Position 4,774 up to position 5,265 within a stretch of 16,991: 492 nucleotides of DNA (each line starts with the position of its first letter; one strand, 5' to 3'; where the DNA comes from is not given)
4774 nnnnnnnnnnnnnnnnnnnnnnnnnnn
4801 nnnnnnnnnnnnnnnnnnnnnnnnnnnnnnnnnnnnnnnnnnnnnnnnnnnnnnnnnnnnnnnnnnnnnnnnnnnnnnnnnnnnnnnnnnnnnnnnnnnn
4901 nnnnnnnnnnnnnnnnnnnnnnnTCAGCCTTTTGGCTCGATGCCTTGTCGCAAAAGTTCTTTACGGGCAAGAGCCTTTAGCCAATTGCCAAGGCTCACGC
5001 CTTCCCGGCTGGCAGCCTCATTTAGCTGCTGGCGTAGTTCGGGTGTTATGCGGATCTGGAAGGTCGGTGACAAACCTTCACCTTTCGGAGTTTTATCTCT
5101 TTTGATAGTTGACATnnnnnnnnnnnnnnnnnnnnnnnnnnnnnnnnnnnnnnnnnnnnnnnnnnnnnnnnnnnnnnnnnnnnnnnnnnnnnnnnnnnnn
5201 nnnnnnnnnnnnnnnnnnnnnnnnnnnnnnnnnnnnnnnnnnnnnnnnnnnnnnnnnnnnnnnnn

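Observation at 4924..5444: Divergent regulatory switch: small RHH protein with two palindromic operator-like sites facing the replication operon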

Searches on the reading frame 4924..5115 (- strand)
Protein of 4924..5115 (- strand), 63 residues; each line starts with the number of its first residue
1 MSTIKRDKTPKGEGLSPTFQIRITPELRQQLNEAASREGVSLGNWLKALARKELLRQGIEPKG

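Call 12: search_protein_families(library=pfam, proteins=[window:4924-5115:-], max_evalue=0.01)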
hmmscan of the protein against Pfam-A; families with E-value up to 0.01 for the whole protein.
window:4924-5115:- (63 aa): 1 family
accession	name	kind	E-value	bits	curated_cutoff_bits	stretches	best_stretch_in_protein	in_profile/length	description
PF05534.18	HicB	-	4.1e-05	23.9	21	1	18-46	19-47/51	HicB family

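Call 13: search_protein_families(library=ncbifam, proteins=[window:4924-5115:-], max_evalue=0.01)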
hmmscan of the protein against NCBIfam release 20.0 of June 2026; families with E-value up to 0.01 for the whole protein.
window:4924-5115:- (63 aa): 2 families
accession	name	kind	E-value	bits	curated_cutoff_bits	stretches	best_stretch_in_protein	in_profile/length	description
NF041551.1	YlcI_YnfO_N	subfamily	3.9e-06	26.8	30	1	19-54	5-39/42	YlcI/YnfO family protein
NF041264.1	MobA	equivalog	0.0024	18.3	80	1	19-51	7-39/91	plasmid mobilization protein MobA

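Call 19: find_related_loci(query=window:4924-5115:-, collection=genome_contigs, flank=3000)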
Query window:4924-5115:- (63 aa) in genome_contigs; peptide patterns used: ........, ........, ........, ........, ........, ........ (x = any residue, [..] = any of these).
600 stretches matched a pattern (row limit reached: there are more); 5 encode a relative of the query (tblastn E <= 1e-3); 5 distinct loci.
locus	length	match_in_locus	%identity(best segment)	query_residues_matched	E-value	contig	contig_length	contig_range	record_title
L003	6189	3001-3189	76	1-63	8e-30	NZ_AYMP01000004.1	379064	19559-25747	Morganella morganii H1r Contig4, whole genome shotgun sequence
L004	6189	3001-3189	71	1-63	2e-27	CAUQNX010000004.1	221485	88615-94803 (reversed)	MAG TPA_asm: uncultured Moellerella sp. isolate ERR9968724_bin.2_MetaWRAP_v1.3_MAG genome assembly, contig: ERZ21615822.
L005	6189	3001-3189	68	1-63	3e-27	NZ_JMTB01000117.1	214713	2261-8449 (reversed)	Trabulsiella guamensis ATCC 49490 GTGU.assembly.117, whole genome shotgun sequence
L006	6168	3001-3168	75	1-56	1e-24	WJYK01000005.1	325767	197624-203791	Enterobacteriaceae bacterium RIT693 5, whole genome shotgun sequence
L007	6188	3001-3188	90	1-63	2e-26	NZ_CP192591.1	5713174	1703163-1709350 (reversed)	Serratia sp. L9 chromosome, complete genome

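Call 27: find_homologous_proteins(query=window:4927-5115:-, max_evalue=0.001)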
Query seq(63 aa) (63 aa): 146 proteins with E <= 0.001 among 147 candidates; the best 120 are listed.
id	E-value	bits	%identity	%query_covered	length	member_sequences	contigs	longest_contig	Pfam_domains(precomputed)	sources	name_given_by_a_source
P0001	1.1e-30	121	94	100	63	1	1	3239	-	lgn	-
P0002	1.7e-30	121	97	100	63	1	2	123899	-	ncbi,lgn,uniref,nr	ncbi:toxin-antitoxin system HicB family antitoxin [Citrobacter portucalensis]|uniref:toxin-antitoxin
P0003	3.0e-30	120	92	100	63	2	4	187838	-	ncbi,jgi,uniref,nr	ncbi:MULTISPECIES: toxin-antitoxin system HicB family antitoxin [Yersiniaceae]|jgi:predicted HicB fa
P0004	6.2e-30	119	94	100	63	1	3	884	-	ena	-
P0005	6.3e-30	119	90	100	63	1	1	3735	PF05534.19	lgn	-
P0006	9.0e-30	118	90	100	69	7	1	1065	PF05534.19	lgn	-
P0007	1.7e-29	117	92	100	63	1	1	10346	-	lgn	-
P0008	2.5e-29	117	90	100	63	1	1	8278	PF05534.19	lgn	-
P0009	3.0e-29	117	90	100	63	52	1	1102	-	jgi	-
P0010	3.7e-29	116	90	100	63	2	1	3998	-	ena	-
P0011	5.1e-29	116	90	100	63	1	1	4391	-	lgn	-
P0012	6.2e-29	116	90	100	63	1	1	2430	PF05534.19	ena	-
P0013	7.4e-29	115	89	100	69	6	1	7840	-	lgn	-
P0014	9.9e-29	115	90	100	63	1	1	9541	PF05534.19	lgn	-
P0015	4.8e-28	113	89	100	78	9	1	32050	PF05534.19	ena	-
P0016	1.1e-27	112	87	100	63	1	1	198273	PF05534.19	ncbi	ncbi:MAG: toxin-antitoxin system HicB family antitoxin [Plesiomonas shigelloides]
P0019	2.6e-27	111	87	100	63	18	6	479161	PF05534.19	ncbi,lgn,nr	ncbi:TPA: toxin-antitoxin system HicB family antitoxin [Salmonella enterica]|nr:toxin-antitoxin syst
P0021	3.6e-27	110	87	100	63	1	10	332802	PF05534.19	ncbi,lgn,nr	ncbi:toxin-antitoxin system HicB family antitoxin [Salmonella enterica]|nr:toxin-antitoxin system Hi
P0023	1.1e-26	109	84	100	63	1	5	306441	PF05534.19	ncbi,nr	ncbi:toxin-antitoxin system HicB family antitoxin [Salmonella enterica]|nr:toxin-antitoxin system Hi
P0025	1.6e-26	108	84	100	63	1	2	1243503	PF05534.19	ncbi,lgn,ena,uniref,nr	ncbi:YlcI/YnfO family protein [Leclercia adecarboxylata]|uniref:YlcI/YnfO family protein n=1 Tax=Lec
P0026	3.5e-26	107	81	100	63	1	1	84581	PF05534.19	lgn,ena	-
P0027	3.7e-26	107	84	100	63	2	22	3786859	PF05534.19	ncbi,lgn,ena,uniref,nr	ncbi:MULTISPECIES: toxin-antitoxin system HicB family antitoxin [Edwardsiella]|uniref:toxin-antitoxi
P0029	4.9e-26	107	83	100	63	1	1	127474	PF05534.19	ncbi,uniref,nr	ncbi:YlcI/YnfO family protein [Escherichia coli]|uniref:YlcI/YnfO family protein n=1 Tax=Escherichia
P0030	7.4e-26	106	84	100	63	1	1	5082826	PF05534.19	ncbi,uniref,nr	ncbi:toxin-antitoxin system HicB family antitoxin [Citrobacter sp. S-77]|uniref:toxin-antitoxin syst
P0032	7.9e-26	106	84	100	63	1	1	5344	PF05534.19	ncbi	ncbi:MAG: toxin-antitoxin system HicB family antitoxin [Citrobacter portucalensis]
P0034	1.7e-25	105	81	100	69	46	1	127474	PF05534.19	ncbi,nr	ncbi:hypothetical protein ACN78_28205 [Escherichia coli]|nr:hypothetical protein ACN78_28205 [Escher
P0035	2.1e-25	105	84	100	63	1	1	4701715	PF05534.19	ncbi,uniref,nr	ncbi:toxin-antitoxin system HicB family antitoxin [Enterobacter asburiae]|uniref:YlcI/YnfO family pr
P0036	3.1e-25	104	83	100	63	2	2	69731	PF05534.19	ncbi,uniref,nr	ncbi:toxin-antitoxin system HicB family antitoxin [Enterobacter quasiroggenkampii]|uniref:toxin-anti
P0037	4.1e-25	104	81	100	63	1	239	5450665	PF05534.19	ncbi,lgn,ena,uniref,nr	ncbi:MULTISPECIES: YlcI/YnfO family protein [Klebsiella]|uniref:YlcI/YnfO family protein n=1 Tax=Kle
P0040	5.7e-25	103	83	100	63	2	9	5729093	PF05534.19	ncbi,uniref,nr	ncbi:toxin-antitoxin system HicB family antitoxin [Raoultella terrigena]|uniref:toxin-antitoxin syst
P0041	6.2e-25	103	88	89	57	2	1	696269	PF05534.19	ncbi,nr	ncbi:TPA: toxin-antitoxin system HicB family antitoxin [Enterobacter cloacae]|nr:toxin-antitoxin sys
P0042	1.1e-24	102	79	100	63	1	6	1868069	PF05534.19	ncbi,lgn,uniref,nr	ncbi:toxin-antitoxin system HicB family antitoxin [Klebsiella quasipneumoniae]|uniref:YlcI/YnfO fami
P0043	1.6e-24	102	79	100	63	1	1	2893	PF05534.19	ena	-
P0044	2.8e-24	101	79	100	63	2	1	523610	PF05534.19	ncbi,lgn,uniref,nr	ncbi:YlcI/YnfO family protein [Klebsiella quasipneumoniae]|uniref:YlcI/YnfO family protein n=1 Tax=K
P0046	6.1e-24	100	78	100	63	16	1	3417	PF05534.19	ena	-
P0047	3.1e-23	98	91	84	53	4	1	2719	PF05534.19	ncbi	ncbi:TPA: toxin-antitoxin system HicB family antitoxin, partial [Klebsiella pneumoniae]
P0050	2.3e-22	95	75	100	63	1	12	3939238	-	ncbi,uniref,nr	ncbi:TPA: toxin-antitoxin system HicB family antitoxin [Morganella morganii]|uniref:toxin-antitoxin 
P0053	1.0e-21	93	71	100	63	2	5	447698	-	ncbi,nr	ncbi:TPA: toxin-antitoxin system HicB family antitoxin [Salmonella enterica subsp. diarizonae]|nr:to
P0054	1.7e-21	92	75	100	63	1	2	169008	PF05534.19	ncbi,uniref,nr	ncbi:toxin-antitoxin system HicB family antitoxin [Rosenbergiella nectarea]|uniref:toxin-antitoxin s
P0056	4.5e-21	91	73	100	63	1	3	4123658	-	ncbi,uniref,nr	ncbi:toxin-antitoxin system HicB family antitoxin [Proteus mirabilis]|uniref:toxin-antitoxin system 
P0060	1.1e-20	90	71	100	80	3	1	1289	PF05534.19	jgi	jgi:predicted HicB family RNase H-like nuclease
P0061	1.6e-20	89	68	100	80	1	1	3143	-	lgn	-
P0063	3.6e-20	88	67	100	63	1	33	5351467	-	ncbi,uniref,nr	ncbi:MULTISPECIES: toxin-antitoxin system HicB family antitoxin [Klebsiella]|uniref:toxin-antitoxin 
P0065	4.9e-20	88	73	100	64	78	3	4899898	PF05534.19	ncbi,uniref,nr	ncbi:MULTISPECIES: toxin-antitoxin system HicB family antitoxin [Pectobacterium]|uniref:toxin-antito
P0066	5.7e-20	88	73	100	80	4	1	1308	PF05534.19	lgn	-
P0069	1.9e-19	86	70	100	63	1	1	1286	PF05534.19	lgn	-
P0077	7.3e-19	84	70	100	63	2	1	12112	PF05534.19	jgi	jgi:predicted HicB family RNase H-like nuclease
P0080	1.4e-18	83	71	100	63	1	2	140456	PF05534.19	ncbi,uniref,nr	ncbi:toxin-antitoxin system HicB family antitoxin [Erwinia psidii]|uniref:Toxin-antitoxin system Hic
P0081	1.4e-18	83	72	90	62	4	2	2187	PF05534.19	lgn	-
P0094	8.3e-18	81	67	92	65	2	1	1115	PF05534.19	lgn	-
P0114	2.7e-15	73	63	100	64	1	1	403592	-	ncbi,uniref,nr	ncbi:toxin-antitoxin system HicB family antitoxin [Raoultella terrigena]|uniref:toxin-antitoxin syst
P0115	7.3e-15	72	68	89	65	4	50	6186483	-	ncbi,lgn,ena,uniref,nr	ncbi:toxin-antitoxin system HicB family antitoxin [Klebsiella michiganensis]|uniref:toxin-antitoxin 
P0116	5.5e-14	69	66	89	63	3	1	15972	PF05534.19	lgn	-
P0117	1.1e-13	68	62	95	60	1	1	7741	PF05534.19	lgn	-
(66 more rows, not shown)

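Call 29: find_encoding_contigs(protein=P0063, flank=3000, max_places=2)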
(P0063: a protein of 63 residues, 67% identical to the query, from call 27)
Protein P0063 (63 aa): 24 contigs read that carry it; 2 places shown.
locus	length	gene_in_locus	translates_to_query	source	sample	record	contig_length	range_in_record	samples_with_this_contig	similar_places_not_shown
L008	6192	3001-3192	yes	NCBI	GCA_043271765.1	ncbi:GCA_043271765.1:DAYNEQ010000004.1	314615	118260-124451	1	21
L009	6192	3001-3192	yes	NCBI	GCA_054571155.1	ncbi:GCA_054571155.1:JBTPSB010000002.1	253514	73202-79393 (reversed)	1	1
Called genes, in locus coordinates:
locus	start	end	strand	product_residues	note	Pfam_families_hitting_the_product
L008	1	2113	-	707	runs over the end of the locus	PF06048:DUF927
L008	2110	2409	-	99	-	PF13973:DUF4222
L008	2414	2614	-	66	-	-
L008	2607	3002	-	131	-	-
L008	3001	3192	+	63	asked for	-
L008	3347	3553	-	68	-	PF12728:HTH_17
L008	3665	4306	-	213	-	-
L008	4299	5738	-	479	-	PF13356:Arm-DNA-bind_3, PF00589:Phage_integrase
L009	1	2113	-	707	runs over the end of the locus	PF06048:DUF927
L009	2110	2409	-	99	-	PF13973:DUF4222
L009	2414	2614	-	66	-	-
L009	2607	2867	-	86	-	-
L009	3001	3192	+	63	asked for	-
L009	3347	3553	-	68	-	PF12728:HTH_17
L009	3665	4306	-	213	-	-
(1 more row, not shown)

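Call 30: find_encoding_contigs(protein=P0050, flank=3000, max_places=2)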
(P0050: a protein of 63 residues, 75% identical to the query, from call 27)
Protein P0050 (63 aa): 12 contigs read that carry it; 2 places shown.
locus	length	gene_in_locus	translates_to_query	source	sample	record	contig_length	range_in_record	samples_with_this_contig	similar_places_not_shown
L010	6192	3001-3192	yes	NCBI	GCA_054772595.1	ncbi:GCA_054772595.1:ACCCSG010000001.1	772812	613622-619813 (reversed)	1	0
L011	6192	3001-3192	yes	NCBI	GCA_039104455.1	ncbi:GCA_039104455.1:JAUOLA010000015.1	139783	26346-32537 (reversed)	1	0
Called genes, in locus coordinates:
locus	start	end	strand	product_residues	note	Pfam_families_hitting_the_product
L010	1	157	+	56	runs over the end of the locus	-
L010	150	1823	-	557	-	PF19263:DUF5906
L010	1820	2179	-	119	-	-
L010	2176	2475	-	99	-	-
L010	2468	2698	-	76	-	-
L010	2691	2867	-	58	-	-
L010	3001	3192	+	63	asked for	-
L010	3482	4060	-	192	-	PF02498:Bro-N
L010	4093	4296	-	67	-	PF12728:HTH_17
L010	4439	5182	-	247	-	-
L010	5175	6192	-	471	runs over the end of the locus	PF13356:Arm-DNA-bind_3, PF00589:Phage_integrase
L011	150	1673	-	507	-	PF19263:DUF5906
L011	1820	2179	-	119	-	-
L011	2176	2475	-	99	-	-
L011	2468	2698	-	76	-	-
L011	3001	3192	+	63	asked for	-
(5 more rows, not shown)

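Call 31: find_encoding_contigs(protein=P0053, flank=3000, max_places=2)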
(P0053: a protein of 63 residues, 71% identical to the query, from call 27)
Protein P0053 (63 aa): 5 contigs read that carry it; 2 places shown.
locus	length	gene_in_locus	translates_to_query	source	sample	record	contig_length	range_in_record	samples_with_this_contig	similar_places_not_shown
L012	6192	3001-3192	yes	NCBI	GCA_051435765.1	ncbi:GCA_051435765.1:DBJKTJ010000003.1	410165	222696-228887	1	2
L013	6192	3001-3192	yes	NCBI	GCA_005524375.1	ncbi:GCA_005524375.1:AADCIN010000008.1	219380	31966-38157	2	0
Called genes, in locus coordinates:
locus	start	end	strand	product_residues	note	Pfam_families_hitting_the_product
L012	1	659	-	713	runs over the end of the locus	PF06048:DUF927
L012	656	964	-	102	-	PF13973:DUF4222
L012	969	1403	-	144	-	-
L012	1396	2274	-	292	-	PF00589:Phage_integrase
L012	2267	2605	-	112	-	-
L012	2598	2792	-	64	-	-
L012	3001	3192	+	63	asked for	-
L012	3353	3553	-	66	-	PF12728:HTH_17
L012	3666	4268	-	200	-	-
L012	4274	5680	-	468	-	PF13356:Arm-DNA-bind_3, PF00589:Phage_integrase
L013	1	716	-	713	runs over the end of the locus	PF06048:DUF927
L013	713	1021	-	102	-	PF13973:DUF4222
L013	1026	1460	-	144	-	-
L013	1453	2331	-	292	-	PF00589:Phage_integrase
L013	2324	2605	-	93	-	-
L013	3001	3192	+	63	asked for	-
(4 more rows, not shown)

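Call 32: find_encoding_contigs(protein=P0056, flank=3000, max_places=2)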
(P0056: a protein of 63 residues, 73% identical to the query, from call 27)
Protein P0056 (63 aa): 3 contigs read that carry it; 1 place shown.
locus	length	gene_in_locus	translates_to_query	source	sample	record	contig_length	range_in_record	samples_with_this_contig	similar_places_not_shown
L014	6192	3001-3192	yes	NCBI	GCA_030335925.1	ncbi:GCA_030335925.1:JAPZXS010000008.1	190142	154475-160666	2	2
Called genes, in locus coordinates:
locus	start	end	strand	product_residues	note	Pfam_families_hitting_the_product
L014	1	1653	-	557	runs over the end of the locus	PF19263:DUF5906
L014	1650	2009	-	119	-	-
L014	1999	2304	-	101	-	-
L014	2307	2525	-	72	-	-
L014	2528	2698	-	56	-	PF13973:DUF4222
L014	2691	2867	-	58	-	-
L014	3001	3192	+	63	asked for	-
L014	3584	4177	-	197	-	PF02498:Bro-N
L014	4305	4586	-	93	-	PF05930:Phage_AlpA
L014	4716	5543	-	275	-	PF19924:DUF6387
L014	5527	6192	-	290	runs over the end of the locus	PF19924:DUF6387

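Call 33: find_encoding_contigs(protein=P0061, flank=3000, max_places=1)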
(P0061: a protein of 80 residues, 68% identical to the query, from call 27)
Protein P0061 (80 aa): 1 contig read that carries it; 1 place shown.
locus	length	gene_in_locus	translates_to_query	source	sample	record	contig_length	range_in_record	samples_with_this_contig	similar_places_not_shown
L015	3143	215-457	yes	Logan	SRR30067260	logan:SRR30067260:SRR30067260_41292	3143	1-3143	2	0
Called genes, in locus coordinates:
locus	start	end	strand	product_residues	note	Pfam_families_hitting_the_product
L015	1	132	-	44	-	?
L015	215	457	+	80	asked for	-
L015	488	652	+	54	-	-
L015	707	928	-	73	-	PF05930:Phage_AlpA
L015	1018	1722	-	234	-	-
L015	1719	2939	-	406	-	PF13356:Arm-DNA-bind_3, PF22022:Phage_int_M (weak), PF00589:Phage_integrase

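Call 34: find_encoding_contigs(protein=P0065, flank=3000, max_places=1)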
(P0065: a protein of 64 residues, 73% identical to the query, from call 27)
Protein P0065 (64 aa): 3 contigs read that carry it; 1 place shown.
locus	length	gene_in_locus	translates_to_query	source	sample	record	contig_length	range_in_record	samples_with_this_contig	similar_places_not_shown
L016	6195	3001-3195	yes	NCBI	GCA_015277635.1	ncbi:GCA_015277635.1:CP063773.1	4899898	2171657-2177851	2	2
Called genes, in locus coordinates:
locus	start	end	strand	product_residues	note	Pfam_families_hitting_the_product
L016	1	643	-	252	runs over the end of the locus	PF13391:HNH_2, PF20277:CTD11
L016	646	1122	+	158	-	-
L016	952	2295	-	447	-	PF14279:HNH_5 (weak)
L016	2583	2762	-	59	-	-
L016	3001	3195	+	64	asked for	PF05534:HicB (weak)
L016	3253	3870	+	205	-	-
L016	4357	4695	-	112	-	PF07883:Cupin_2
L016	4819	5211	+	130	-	PF12680:SnoaL_2 (weak), PF13474:SnoaL_3, PF14534:DUF4440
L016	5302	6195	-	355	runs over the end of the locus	PF06674:DUF1176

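Call 35: find_encoding_contigs(protein=P0115, flank=3000, max_places=1)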
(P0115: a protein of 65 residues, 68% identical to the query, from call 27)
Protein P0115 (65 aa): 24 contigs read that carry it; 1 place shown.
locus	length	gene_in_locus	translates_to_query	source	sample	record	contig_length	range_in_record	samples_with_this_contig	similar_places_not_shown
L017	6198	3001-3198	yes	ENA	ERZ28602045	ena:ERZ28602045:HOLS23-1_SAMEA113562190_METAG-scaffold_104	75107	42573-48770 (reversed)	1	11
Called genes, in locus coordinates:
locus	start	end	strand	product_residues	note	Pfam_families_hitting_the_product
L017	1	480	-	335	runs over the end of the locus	PF08240:ADH_N, PF00107:ADH_zinc_N, PF13602:ADH_zinc_N_2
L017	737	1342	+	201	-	PF13671:AAA_33 (faint), PF01202:SKI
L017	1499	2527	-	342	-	PF13310:Virulence_RhuM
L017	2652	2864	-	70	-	PF08845:SymE_toxin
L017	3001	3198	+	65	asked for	-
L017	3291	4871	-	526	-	PF00383:dCMP_cyt_deam_1, PF14437:MafB19-deam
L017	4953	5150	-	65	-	-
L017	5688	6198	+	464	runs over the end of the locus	PF13347:MFS_2, PF07690:MFS_1 (faint)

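Call 36: find_encoding_contigs(protein=P0114, flank=3000, max_places=1)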
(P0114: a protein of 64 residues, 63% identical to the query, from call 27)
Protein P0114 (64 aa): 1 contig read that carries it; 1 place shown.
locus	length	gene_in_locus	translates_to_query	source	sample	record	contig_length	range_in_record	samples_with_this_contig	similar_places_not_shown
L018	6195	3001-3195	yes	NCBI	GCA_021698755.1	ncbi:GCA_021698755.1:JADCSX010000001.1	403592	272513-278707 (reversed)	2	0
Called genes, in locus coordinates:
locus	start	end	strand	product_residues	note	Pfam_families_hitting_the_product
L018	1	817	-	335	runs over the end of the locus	PF08240:ADH_N, PF00107:ADH_zinc_N, PF13602:ADH_zinc_N_2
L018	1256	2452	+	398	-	-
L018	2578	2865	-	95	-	PF08845:SymE_toxin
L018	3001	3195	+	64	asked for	-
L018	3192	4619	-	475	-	PF00078:RVT_1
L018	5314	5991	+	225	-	-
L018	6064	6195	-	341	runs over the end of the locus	PF00142:Fer4_NifH (weak), PF01656:CbiA, PF02374:ArsA_ATPase (weak), PF06564:CBP_BcsQ (faint), PF07015:VirC1 (faint), PF10609:ParA (faint), PF13614:AAA_31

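Call 37: find_encoding_contigs(protein=P0002, flank=10000, max_places=2)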
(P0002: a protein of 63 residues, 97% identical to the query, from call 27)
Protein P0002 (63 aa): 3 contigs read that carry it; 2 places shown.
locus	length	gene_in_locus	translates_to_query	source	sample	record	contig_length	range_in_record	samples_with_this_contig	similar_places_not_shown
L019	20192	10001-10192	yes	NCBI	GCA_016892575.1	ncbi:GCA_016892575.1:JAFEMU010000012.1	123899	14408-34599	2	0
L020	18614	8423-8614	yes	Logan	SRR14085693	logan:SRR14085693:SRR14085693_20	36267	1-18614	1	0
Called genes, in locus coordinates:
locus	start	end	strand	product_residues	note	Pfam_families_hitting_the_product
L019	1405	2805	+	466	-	-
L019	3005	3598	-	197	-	PF06805:Lambda_tail_I (weak)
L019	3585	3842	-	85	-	PF07278:DUF1441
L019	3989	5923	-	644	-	PF00574:CLP_protease, PF01972:SDH_protease, PF25145:NfeD1b_N (weak), PF10124:Mu-like_gpT (faint), PF25209:Phage_capsid_4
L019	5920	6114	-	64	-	-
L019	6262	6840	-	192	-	PF13643:DUF4145 (weak)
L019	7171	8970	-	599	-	PF08706:D5_N, PF19263:DUF5906, PF03288:Pox_D5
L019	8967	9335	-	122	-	-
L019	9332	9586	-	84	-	-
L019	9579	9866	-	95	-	-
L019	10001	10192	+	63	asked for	-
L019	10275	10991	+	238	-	-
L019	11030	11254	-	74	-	PF05930:Phage_AlpA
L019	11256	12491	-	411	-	PF13356:Arm-DNA-bind_3, PF00589:Phage_integrase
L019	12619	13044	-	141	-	PF00574:CLP_protease, PF01972:SDH_protease (weak)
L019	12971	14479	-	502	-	PF05136:Phage_portal_2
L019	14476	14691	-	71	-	-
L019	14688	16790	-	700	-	PF05876:GpA_ATPase, PF20454:GpA_nuclease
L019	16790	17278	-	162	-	PF07278:DUF1441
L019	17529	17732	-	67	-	-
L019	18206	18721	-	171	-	PF10721:DUF2514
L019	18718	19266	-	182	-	PF00959:Phage_lysozyme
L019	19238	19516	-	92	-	PF04971:Phage_holin_2_1 (weak), PF16080:Phage_holin_2_3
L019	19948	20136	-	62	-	-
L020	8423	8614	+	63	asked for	-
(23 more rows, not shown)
